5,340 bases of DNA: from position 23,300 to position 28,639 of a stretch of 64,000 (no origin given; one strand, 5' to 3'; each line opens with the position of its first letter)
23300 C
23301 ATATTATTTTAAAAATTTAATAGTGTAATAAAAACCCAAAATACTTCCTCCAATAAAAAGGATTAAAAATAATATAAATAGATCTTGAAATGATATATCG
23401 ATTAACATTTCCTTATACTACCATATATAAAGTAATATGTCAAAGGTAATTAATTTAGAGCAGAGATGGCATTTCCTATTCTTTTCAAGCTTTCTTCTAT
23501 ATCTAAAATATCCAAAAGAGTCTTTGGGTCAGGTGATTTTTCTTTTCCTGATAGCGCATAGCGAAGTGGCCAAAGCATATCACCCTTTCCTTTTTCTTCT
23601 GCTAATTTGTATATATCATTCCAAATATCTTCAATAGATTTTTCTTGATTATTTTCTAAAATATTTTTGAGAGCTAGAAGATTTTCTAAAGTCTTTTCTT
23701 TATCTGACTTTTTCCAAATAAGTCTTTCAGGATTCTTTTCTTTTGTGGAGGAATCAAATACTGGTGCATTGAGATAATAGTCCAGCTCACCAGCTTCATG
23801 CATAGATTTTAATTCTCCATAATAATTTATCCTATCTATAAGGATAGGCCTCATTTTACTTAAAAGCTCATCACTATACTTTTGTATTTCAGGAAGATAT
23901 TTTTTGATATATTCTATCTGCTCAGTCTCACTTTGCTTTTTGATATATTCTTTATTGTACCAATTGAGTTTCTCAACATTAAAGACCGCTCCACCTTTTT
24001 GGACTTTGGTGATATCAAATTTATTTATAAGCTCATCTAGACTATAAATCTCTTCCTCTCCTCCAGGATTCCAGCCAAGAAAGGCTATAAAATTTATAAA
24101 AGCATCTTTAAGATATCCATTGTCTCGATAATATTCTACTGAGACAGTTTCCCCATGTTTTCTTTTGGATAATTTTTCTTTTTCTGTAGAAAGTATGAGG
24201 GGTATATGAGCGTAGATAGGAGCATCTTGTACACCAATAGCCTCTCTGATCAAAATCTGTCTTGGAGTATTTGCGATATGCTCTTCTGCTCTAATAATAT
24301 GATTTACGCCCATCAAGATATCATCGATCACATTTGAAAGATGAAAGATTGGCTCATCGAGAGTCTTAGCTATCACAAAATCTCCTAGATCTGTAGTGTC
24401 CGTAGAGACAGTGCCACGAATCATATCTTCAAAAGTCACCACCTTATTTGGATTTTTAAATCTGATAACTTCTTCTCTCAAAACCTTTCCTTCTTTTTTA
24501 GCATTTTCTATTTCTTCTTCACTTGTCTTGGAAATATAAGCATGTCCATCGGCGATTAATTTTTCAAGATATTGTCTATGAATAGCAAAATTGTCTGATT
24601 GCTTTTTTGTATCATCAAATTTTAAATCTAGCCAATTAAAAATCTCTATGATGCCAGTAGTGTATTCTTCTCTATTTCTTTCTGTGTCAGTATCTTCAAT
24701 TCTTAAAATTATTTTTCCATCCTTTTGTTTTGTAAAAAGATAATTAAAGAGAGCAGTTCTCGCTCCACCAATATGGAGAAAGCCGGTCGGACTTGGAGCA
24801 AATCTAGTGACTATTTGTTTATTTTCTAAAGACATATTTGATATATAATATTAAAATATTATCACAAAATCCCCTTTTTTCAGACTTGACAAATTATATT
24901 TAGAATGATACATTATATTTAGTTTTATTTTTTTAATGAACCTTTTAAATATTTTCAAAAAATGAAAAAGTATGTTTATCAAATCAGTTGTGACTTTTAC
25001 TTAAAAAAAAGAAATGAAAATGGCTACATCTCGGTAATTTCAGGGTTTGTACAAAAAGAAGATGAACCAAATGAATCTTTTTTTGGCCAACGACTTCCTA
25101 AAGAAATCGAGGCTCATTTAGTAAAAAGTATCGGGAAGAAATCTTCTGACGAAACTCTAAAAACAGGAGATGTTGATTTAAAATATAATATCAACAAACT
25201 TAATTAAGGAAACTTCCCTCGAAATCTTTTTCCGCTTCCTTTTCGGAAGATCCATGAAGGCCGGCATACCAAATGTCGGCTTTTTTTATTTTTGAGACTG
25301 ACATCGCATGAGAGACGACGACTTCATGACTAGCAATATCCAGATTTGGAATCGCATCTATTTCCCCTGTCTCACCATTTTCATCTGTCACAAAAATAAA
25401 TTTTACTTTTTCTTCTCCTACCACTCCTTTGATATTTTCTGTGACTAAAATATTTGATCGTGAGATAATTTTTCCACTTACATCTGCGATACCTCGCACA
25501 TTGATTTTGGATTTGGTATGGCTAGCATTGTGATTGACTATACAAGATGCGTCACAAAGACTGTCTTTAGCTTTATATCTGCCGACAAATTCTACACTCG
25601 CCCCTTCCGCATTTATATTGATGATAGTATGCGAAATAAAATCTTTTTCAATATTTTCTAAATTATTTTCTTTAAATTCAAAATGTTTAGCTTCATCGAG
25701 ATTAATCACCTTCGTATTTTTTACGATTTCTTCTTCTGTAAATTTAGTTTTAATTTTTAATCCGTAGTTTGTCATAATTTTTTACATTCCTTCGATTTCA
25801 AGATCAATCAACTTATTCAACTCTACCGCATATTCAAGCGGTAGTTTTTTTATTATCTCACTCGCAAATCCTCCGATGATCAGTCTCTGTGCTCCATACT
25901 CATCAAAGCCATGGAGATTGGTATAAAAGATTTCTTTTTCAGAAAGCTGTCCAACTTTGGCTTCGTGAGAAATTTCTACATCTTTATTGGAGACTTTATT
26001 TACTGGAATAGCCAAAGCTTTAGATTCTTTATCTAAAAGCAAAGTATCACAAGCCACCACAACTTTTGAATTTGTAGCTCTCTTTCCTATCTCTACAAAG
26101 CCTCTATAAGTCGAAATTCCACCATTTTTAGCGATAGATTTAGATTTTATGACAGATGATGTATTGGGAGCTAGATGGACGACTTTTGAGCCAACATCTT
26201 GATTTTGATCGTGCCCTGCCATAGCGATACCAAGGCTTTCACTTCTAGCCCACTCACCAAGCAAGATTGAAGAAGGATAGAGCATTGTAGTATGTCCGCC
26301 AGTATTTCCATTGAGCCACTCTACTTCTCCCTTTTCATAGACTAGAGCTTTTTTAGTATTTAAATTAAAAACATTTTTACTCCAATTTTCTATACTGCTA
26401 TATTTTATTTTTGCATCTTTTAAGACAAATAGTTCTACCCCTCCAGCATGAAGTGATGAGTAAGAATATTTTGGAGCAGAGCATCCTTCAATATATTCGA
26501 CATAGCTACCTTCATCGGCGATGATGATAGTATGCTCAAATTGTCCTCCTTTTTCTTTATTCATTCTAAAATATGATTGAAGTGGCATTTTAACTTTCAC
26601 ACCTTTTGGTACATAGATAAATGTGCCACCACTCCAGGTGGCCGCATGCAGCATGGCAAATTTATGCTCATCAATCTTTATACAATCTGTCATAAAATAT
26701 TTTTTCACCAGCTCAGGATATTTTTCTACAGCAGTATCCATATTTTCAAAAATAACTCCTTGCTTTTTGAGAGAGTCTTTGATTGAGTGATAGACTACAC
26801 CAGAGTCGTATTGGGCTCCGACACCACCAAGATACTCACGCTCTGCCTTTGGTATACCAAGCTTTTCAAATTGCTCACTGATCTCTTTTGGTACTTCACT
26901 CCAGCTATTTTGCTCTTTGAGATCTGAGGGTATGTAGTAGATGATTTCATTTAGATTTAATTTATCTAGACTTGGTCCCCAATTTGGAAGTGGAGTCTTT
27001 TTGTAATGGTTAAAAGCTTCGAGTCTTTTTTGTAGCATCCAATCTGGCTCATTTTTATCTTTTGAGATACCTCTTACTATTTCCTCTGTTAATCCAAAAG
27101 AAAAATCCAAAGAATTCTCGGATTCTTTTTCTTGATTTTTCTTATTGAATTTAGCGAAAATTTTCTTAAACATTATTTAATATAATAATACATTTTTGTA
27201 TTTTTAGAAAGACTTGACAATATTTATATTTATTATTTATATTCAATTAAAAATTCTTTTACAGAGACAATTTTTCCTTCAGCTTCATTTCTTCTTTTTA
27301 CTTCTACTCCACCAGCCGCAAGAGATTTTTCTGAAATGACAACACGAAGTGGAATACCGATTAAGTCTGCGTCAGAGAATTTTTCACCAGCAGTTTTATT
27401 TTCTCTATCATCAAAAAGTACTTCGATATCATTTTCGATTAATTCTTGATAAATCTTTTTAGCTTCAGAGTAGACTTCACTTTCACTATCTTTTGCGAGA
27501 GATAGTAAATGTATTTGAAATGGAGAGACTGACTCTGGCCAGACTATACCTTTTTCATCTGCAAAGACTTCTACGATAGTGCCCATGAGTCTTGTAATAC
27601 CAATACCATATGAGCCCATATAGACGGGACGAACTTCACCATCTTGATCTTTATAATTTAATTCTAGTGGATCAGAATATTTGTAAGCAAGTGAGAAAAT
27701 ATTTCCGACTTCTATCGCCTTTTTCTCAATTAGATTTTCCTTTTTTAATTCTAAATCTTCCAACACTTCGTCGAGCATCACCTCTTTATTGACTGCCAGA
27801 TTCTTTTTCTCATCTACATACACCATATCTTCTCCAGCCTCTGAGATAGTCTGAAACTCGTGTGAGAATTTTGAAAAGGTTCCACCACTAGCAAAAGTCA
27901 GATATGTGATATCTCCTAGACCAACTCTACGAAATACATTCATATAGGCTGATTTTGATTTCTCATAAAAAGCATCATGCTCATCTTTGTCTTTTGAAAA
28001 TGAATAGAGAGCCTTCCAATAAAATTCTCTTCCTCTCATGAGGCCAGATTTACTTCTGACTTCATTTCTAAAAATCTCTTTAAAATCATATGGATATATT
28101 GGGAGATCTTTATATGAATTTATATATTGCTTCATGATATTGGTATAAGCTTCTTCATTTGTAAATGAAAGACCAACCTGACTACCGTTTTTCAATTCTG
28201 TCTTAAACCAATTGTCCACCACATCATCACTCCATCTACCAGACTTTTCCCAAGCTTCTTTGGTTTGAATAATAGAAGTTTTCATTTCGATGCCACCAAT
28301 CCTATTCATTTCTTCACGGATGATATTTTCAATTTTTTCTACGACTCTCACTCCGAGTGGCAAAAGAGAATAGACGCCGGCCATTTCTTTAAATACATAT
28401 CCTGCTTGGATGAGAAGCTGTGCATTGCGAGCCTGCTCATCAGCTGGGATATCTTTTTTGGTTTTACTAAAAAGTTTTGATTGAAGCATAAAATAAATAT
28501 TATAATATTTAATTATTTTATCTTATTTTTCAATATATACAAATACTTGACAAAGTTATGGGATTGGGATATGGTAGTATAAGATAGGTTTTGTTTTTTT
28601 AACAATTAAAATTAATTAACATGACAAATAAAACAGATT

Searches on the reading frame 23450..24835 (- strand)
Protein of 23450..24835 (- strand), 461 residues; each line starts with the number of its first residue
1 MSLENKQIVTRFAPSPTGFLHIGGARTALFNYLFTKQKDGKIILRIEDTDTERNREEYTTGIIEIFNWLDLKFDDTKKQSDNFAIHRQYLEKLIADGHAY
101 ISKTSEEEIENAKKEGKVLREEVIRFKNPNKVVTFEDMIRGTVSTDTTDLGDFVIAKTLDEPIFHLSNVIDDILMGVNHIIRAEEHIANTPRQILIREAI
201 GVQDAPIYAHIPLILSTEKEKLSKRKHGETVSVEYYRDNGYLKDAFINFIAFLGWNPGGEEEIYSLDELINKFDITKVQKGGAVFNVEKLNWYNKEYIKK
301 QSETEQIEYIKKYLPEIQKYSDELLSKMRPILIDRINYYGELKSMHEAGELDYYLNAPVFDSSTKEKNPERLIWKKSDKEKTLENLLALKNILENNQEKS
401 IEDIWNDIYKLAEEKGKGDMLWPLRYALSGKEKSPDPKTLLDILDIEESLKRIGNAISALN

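Call 59: search_protein_families(library=pfam, proteins=[window:23450-24835:-], max_evalue=0.00001)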
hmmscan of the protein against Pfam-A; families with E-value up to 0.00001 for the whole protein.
window:23450-24835:- (461 aa): 2 families
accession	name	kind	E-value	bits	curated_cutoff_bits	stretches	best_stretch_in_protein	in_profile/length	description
PF00749.27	tRNA-synt_1c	-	1.5e-84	284.1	23.4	2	121-292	143-314/314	tRNA synthetases class I (E and Q), catalytic domain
PF19269.4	Anticodon_2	-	1.2e-14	55.3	23.6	1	313-457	9-141/141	Anticodon binding domain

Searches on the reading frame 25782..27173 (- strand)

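Call 4: search_protein_families(library=pfam, proteins=[window:25782-27173:-], max_evalue=0.01)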
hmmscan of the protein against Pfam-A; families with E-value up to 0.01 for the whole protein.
window:25782-27173:- (463 aa): 2 families
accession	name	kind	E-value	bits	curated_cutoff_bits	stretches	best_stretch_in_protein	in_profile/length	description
PF01458.23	SUFBD_core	-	8.9e-69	231.9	27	1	202-436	1-232/232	SUF system FeS cluster assembly, SufBD core domain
PF19295.5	SufBD_N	-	2.5e-09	37.5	23.5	1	134-199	106-171/172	SufBD protein N-terminal region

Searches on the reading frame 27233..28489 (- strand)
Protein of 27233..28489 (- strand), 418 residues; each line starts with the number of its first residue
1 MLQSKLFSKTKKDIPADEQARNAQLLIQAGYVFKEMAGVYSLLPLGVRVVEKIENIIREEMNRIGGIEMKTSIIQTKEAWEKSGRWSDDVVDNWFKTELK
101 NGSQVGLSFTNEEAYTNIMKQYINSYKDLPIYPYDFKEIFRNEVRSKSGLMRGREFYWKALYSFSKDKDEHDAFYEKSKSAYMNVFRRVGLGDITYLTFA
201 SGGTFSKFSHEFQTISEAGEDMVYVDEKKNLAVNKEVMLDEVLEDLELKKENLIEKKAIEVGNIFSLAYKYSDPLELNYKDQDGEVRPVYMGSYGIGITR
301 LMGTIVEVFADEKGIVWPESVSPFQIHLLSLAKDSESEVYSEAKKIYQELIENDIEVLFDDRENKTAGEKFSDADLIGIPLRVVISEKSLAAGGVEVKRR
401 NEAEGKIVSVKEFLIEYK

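Call 4: search_protein_families(library=pfam, proteins=[window:27233-28489:-], max_evalue=0.01)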
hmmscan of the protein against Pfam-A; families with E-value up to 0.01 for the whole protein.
window:27233-28489:- (418 aa): 2 families
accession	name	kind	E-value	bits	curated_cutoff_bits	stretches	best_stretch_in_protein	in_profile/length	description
PF00587.30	tRNA-synt_2b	-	5e-28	98.8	29.3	1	95-308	1-178/179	tRNA synthetase class II core domain (G, H, P, S and T)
PF03129.25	HGTP_anticodon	-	4.5e-18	65.6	21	1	333-414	9-88/94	Anticodon binding domain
